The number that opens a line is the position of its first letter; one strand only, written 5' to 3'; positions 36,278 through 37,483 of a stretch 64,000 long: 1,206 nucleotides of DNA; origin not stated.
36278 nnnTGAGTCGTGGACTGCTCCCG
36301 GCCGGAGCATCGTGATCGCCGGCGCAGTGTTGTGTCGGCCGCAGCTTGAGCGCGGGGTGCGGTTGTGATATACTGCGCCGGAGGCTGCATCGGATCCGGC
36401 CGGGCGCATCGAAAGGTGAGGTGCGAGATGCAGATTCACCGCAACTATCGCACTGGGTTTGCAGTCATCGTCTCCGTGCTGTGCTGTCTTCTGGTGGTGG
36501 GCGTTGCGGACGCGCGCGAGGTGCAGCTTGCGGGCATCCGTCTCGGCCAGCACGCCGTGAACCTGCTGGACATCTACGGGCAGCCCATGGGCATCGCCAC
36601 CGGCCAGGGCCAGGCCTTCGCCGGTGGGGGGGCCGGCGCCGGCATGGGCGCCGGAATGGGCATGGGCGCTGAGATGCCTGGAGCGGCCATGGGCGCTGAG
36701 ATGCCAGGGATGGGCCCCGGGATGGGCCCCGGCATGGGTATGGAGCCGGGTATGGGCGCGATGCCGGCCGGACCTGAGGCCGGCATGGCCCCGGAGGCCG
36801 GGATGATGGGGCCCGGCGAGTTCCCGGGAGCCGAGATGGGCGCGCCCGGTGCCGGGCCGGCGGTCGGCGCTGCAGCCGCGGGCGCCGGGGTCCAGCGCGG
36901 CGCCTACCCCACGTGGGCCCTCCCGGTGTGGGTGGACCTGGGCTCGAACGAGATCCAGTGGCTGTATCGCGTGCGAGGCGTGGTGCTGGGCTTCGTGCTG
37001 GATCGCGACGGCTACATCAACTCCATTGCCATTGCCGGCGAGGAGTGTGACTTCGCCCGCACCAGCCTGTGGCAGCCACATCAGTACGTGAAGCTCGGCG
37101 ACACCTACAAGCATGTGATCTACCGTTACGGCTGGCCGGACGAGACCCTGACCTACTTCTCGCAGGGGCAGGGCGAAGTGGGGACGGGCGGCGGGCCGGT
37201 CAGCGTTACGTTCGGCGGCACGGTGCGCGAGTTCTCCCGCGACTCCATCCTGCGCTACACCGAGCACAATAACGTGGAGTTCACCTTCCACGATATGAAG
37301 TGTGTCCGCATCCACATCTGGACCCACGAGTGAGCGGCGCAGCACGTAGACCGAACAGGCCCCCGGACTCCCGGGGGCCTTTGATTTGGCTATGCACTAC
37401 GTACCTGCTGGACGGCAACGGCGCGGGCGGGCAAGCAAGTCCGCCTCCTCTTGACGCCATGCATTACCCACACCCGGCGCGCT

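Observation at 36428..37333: Secreted protein with a methionine/glycine/proline-rich repetitive region encoded by tandem DNA repeats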

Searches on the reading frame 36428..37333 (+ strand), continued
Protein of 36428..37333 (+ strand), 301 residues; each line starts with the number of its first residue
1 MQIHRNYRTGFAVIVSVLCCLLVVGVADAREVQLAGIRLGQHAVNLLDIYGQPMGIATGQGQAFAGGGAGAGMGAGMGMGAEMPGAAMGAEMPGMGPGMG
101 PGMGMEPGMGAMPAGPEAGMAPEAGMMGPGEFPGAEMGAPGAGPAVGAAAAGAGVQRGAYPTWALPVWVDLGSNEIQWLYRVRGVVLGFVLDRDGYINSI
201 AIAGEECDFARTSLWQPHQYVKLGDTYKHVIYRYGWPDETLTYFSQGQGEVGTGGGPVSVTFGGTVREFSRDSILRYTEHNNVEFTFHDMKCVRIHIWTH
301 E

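Call 74: fold_search(model_id=the predicted structure, library=pdb)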
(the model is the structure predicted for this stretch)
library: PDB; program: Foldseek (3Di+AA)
matches with E <= 10: 532; with E <= 0.001: 2
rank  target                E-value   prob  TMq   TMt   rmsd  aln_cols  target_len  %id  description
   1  4ygt                  7.3e-04  1.00  0.24  0.44   5.6       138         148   16  Crystal structure of a DUF4309 family protein (YjgB) from Bacillus subtilis subsp. subtilis str. 168 at 2.13 A resolutio (released 2015-03-18)
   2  4h0a_A                9.8e-04  1.00  0.23  0.23   9.9       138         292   11  Crystal structure of a cysteine-rich secretory protein (SAV1118) from Staphylococcus aureus subsp. aureus Mu50 at 1.90 (released 2012-09-26)
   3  4h0a_B                1.8e-03  1.00  0.23  0.23   9.9       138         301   11  Crystal structure of a cysteine-rich secretory protein (SAV1118) from Staphylococcus aureus subsp. aureus Mu50 at 1.90 (released 2012-09-26)
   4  3d4e                  2.2e-03  0.99  0.17  0.30  12.0       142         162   11  Crystal structure of putative beta-lactamase inhibitor protein (NP_721579.1) from STREPTOCOCCUS MUTANS at 1.40 A resolut (released 2008-07-08)
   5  3gmw_B                1.6e-01  0.15  0.13  0.22  14.2       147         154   13  Crystal Structure of Beta-Lactamse Inhibitory Protein-I (BLIP-I) in Complex with TEM-1 Beta-Lactamase (released 2009-03-31)
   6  3gmv                  2.4e-01  0.15  0.14  0.23  13.6       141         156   13  Crystal Structure of Beta-Lactamse Inhibitory Protein-I (BLIP-I) in Apo Form (released 2009-03-31)
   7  3rpx_C                2.7e-01  0.12  0.09  0.18   8.2        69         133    9  Crystal structure of complement component 1, q subcomponent binding protein, C1QBP (released 2011-05-11)
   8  6jpn_A                3.2e-01  0.08  0.11  0.06  14.9       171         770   12  Crystal structure of the catalytic domain of a multi-domain alginate lyase Dp0100 from thermophilic bacterium Defluvii (released 2019-10-30)
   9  8rza_A                3.8e-01  0.60  0.11  0.07   4.5        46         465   15  Ribonuclease W (released 2024-11-06)
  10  9j9w_A                4.0e-01  0.41  0.22  0.37   5.5       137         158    9  A broad-spectrum anti-fungal effector dictates bacterial-fungal interkingdom interactions (released 2025-10-22)
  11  4d6v                  4.0e-01  0.07  0.13  0.12  12.8       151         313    8  Crystal structure of signal transducing protein (released 2015-03-18)
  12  8wo8_A                4.5e-01  0.51  0.11  0.07   5.1        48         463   14  Crystal Structure of an RNA-binding protein, FAU-1, from Pyrococcus furiosus (released 2024-02-14)
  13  8rzf                  5.1e-01  0.44  0.11  0.08   8.5        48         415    6  RNase W from Sulfolobus acidocaldarius (released 2024-11-06)
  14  4ki3_D                5.8e-01  0.14  0.10  0.15   5.9        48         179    8  1.70 Angstrom resolution crystal structure of outer-membrane lipoprotein carrier protein (lolA) from Yersinia pestis C (released 2013-05-15)
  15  6jla_B                6.1e-01  0.04  0.10  0.15  15.4       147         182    7  Crystal structure of a mouse ependymin related protein (released 2020-03-04)
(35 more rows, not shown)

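Call 75: find_related_loci(query=A1, collection=genome_contigs, flank=4000)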
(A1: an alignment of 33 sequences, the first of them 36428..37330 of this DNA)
Query A1 (301 aa) in genome_contigs; peptide patterns used: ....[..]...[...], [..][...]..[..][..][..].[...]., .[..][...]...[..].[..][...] (x = any residue, [..] = any of these).
194 stretches matched a pattern; 59 encode a relative of the query (tblastn E <= 1e-3); 57 distinct loci.
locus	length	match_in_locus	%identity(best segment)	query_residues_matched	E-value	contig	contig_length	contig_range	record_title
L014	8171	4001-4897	85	1-301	3e-130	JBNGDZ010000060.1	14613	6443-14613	MAG: Armatimonadota bacterium isolate E05-054 bin22.fa-60, whole genome shotgun sequence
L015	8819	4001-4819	63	1-301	2e-112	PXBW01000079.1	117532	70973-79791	MAG: candidate division WS1 bacterium isolate T3Sed10_264 T3-Sed10-C33, whole genome shotgun sequence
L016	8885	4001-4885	70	1-301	1e-110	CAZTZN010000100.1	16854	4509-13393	MAG TPA_asm: uncultured Armatimonadia bacterium isolate SRP338002_co1_89 genome assembly, contig: NODE_3187_length_16854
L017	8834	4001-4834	67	1-301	8e-109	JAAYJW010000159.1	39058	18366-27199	MAG: candidate division WS1 bacterium isolate AS10tlH2TH_342 73531_AS10, whole genome shotgun sequence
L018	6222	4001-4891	67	1-301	3e-108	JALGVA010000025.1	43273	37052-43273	MAG: Candidatus Zipacnadia bacterium isolate Meg22_1618_Bin_20 Meg22_1618_Bin_20_scaffold_819, whole genome shotgun sequ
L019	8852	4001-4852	66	1-301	7e-107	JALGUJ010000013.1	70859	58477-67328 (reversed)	MAG: Candidatus Zipacnadia bacterium isolate Meg22_1214_Bin_167 Meg22_1214_Bin_167_scaffold_563, whole genome shotgun se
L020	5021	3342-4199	69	1-301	3e-107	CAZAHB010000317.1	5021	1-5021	MAG TPA_asm: uncultured Armatimonadia bacterium isolate binchicken_co77_180 genome assembly, contig: NODE_17154_length_5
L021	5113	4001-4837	66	1-301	6e-105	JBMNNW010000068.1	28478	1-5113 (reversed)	MAG: Armatimonadota bacterium isolate SBF912SR3HQ0005 scaffold_2542_c1, whole genome shotgun sequence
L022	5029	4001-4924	72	1-301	6e-105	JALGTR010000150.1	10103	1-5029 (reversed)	MAG: Candidatus Zipacnadia bacterium isolate Meg22_1012_Bin_267 Meg22_1012_Bin_267_scaffold_22358, whole genome shotgun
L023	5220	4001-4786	66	31-301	6e-103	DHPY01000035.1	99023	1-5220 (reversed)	MAG TPA_asm: Armatimonadetes bacterium UBA5352 UBA5352_contig_3122, whole genome shotgun sequence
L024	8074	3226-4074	63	1-301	5e-101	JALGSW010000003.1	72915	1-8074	MAG: Candidatus Zipacnadia bacterium isolate AB_3033_Bin_59 AB_3033_Bin_59_scaffold_241, whole genome shotgun sequence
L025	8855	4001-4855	62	1-301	1e-90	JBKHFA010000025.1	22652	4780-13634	MAG: Armatimonadota bacterium isolate D1M05_3 NODE_1417_length_22652_cov_8.297916, whole genome shotgun sequence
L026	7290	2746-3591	63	1-301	8e-89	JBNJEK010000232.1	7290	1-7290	MAG: Armatimonadota bacterium isolate Y23_14dBSd3.bin.89 NODE_9880_length_7290_cov_7.226950, whole genome shotgun sequen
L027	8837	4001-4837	51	5-298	1e-80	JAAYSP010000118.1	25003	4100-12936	MAG: candidate division WS1 bacterium isolate AS23ysBPME_352 114901_AS23, whole genome shotgun sequence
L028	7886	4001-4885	65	1-301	1e-105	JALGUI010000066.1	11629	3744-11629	MAG: Candidatus Zipacnadia bacterium isolate Meg22_1214_Bin_164 Meg22_1214_Bin_164_scaffold_26395, whole genome shotgun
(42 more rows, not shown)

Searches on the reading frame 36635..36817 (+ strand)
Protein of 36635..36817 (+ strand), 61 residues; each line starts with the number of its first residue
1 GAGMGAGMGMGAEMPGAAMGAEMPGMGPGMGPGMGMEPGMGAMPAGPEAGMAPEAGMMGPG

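Call 70: find_homologous_proteins(query=window:36635-36817:+, max_evalue=10)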
Query seq(61 aa): 285 candidates shared short words with the query, none scored E <= 10.

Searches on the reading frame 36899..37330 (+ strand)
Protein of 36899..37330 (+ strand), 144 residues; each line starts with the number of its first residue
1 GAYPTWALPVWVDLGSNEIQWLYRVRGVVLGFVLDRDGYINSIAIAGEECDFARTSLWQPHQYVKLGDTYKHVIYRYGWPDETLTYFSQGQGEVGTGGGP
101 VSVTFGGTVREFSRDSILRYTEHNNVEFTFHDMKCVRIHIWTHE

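Call 60: search_protein_representatives(protein=window:36899-37330:+)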
Query: 144 residues. Proteins with E-value up to 0.001 (for the whole library): 94; up to 1e-10: 57; up to 1e-30: 23. The best 94 are listed.
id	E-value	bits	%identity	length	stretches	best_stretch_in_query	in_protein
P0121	2.5e-55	203.3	61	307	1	1-141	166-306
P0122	3.8e-52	193.0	56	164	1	3-142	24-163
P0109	1.4e-47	178.1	55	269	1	3-142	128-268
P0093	6.8e-47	175.9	51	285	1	3-141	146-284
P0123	1.9e-46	174.4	55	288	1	3-142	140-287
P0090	1.5e-45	171.5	54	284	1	2-141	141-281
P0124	3.8e-45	170.2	51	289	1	1-141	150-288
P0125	1.1e-41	159.0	54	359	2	2-106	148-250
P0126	3.1e-39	151.0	55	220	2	7-107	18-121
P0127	4.1e-39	150.6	50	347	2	3-143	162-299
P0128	5.1e-38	147.0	54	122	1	20-141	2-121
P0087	2.0e-37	145.1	79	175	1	2-81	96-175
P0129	8.5e-36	139.8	50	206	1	1-142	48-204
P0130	2.0e-35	138.6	48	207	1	2-143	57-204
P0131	5.2e-35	137.3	50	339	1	1-142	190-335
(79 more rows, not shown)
